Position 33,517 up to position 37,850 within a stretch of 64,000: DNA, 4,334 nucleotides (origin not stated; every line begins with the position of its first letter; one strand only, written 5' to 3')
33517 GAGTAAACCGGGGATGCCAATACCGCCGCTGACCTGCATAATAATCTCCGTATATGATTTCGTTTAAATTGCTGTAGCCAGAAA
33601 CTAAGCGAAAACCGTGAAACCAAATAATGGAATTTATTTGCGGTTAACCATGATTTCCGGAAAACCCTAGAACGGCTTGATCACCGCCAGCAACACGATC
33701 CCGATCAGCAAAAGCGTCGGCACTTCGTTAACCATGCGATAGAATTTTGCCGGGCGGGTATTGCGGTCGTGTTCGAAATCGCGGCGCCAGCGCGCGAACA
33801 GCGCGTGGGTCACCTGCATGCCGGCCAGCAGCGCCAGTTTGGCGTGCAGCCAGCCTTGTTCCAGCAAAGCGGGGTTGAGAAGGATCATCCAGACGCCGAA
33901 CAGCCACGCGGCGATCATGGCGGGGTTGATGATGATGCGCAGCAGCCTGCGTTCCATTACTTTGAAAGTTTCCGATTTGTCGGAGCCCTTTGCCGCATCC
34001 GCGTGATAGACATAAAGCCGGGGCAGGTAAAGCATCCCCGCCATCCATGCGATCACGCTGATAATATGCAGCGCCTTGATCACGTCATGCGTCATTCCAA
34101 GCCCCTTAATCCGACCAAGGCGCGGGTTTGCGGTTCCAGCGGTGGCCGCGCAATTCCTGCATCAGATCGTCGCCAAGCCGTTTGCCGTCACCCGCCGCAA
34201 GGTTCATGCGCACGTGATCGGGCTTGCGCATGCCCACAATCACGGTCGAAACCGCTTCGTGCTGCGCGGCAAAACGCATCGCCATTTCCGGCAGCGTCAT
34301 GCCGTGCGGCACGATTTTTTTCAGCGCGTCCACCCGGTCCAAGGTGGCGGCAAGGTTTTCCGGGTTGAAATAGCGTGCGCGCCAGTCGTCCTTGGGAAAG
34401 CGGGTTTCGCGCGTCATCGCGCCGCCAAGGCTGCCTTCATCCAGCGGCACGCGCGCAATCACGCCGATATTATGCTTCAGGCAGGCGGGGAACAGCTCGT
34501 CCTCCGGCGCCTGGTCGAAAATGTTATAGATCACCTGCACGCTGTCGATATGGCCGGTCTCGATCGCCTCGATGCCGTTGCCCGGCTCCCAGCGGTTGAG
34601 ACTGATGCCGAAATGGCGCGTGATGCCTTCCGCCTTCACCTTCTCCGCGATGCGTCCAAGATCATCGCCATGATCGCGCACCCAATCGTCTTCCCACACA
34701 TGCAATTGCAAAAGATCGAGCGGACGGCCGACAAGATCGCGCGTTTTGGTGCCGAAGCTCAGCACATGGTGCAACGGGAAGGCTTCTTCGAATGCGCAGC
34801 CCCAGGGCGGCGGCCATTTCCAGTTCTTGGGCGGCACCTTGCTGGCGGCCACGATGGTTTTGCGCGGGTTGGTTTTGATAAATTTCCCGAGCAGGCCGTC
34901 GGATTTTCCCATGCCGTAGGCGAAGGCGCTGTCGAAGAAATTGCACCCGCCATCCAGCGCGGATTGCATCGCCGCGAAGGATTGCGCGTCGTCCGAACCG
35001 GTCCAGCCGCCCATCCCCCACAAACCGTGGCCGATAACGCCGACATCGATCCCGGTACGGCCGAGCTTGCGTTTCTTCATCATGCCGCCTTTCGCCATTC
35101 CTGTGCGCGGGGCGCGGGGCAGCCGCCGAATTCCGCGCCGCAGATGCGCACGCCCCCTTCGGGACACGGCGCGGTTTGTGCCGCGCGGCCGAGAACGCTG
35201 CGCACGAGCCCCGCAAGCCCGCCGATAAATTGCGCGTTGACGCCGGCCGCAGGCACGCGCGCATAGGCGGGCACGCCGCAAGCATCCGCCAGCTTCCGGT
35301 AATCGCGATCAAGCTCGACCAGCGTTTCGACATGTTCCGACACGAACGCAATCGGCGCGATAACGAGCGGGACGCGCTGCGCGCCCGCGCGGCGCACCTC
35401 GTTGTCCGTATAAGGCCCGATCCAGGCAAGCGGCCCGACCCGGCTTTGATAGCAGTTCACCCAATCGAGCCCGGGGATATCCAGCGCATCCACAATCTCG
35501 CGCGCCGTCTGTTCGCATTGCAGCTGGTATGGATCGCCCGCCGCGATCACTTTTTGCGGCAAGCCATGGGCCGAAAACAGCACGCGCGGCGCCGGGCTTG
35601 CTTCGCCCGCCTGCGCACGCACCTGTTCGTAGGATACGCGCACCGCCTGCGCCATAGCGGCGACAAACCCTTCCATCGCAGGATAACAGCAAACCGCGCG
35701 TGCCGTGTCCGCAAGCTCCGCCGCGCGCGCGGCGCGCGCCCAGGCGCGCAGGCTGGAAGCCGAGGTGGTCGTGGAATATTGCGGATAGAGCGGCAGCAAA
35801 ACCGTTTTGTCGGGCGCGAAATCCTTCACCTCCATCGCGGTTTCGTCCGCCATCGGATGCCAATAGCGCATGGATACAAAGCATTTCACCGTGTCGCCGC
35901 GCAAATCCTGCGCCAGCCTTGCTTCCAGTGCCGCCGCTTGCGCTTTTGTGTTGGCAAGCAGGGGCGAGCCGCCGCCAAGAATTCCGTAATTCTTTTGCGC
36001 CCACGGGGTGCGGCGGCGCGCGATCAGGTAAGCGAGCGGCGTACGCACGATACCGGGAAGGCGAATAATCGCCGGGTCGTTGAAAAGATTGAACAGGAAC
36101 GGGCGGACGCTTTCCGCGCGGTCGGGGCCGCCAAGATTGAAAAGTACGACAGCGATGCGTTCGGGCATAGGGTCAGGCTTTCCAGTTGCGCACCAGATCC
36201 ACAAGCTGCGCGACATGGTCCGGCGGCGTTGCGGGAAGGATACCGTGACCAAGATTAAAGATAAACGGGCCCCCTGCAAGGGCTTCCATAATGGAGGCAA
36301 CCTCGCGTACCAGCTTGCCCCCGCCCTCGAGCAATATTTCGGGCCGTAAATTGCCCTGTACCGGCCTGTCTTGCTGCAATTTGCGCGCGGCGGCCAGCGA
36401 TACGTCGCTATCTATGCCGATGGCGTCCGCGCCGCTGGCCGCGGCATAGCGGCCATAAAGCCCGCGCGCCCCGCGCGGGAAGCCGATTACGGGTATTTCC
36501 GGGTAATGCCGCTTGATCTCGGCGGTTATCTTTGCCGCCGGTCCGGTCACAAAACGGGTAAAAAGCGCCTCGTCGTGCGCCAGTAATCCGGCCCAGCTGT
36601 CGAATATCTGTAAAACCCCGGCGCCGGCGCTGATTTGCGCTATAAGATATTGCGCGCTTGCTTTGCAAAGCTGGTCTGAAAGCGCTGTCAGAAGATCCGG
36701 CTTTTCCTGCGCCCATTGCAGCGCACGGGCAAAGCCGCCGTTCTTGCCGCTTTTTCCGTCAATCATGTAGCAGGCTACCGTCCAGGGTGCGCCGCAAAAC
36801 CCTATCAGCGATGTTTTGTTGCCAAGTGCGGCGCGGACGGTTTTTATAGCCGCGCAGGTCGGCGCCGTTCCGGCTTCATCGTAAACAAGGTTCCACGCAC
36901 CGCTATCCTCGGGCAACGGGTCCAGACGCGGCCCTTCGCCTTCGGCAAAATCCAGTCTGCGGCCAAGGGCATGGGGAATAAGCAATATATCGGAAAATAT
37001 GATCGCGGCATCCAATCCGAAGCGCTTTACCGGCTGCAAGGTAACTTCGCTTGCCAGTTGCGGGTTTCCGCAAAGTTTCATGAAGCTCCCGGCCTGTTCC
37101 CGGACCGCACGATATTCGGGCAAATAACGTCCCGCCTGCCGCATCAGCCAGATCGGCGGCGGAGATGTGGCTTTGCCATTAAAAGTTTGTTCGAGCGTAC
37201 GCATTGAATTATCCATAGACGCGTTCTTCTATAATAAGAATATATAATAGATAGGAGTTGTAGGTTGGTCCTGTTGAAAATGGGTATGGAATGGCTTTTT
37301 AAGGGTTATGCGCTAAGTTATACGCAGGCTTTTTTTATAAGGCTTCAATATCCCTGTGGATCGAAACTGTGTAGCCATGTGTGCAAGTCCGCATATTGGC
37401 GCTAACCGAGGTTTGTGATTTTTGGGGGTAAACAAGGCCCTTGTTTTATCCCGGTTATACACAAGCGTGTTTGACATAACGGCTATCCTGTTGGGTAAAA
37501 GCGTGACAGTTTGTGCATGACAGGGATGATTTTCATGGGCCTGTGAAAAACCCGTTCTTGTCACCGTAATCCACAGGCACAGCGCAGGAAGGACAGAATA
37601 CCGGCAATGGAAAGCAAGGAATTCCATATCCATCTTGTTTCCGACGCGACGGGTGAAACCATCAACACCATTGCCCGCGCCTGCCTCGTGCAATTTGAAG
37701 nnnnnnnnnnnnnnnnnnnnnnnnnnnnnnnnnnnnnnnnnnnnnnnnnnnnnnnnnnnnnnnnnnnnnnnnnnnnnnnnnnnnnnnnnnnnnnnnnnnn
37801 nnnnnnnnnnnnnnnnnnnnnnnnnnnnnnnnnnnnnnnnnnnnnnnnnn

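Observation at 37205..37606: Probable chromosomal replication origin between hemE and the DUF299 gene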

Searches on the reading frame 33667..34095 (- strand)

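Call 4: search_protein_families(library=pfam, proteins=[window:33667-34095:-])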
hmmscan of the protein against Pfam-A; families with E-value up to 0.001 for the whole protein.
window:33667-34095:- (142 aa): 3 families
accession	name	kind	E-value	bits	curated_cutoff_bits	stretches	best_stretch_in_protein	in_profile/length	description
PF03653.18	UPF0093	-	2.7e-57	193.6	34.2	1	3-142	5-146/146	Uncharacterised protein family (UPF0093)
PF05425.18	CopD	-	9.5e-07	29.6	32.1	1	55-139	10-104/105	Copper resistance protein D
PF10027.14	DUF2269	-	2.9e-05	24.6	28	1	5-140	2-149/150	Predicted integral membrane protein (DUF2269)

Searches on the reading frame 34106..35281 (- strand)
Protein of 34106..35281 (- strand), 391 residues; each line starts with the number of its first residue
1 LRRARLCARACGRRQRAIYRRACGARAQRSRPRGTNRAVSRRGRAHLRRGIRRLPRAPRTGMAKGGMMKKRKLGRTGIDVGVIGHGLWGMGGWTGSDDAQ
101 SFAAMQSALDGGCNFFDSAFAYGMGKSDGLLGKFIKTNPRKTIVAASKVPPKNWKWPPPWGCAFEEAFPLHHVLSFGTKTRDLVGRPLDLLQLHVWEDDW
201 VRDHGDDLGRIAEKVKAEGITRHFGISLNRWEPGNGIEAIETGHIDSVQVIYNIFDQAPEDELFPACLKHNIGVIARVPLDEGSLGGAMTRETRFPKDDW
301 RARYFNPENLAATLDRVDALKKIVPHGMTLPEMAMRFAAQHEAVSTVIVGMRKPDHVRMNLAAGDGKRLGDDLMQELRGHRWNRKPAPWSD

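Call 4: search_protein_families(library=pfam, proteins=[window:34106-35281:-])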
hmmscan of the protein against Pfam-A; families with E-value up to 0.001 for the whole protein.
window:34106-35281:- (391 aa): 1 family
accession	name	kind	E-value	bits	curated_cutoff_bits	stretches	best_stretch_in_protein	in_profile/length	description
PF00248.27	Aldo_ket_red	-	2.3e-46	158.6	24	1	83-378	2-287/291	Aldo/keto reductase family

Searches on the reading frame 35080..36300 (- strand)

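Call 4: search_protein_families(library=pfam, proteins=[window:35080-36300:-])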
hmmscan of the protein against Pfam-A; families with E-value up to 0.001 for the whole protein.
window:35080-36300:- (406 aa): 1 family
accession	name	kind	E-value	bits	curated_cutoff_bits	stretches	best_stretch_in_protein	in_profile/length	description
PF00762.24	Ferrochelatase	-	3.1e-99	332.4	27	1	49-368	2-315/317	Ferrochelatase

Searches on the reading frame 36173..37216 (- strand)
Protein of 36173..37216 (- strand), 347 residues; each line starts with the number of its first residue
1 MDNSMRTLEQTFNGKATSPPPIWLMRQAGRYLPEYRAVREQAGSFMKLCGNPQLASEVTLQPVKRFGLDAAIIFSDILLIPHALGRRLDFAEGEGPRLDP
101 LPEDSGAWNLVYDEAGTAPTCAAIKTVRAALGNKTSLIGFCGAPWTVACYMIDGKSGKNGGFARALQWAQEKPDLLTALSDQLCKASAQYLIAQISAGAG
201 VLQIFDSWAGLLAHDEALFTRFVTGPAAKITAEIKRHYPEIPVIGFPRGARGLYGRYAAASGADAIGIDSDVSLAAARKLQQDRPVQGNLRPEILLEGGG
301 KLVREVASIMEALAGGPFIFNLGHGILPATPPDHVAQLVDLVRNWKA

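Call 4: search_protein_families(library=pfam, proteins=[window:36173-37216:-])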
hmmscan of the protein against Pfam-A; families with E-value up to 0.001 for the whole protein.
window:36173-37216:- (347 aa): 1 family
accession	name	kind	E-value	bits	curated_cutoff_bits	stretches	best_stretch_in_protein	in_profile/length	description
PF01208.23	URO-D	-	2.4e-104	349.5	23.9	1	6-345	4-346/346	Uroporphyrinogen decarboxylase (URO-D)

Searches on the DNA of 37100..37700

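Call 44: search_rna_families(source=window, start=37100, end=37700, threshold=evalue, max_evalue=1)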
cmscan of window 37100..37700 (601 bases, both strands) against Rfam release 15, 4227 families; matches with E-value up to 1: 0.
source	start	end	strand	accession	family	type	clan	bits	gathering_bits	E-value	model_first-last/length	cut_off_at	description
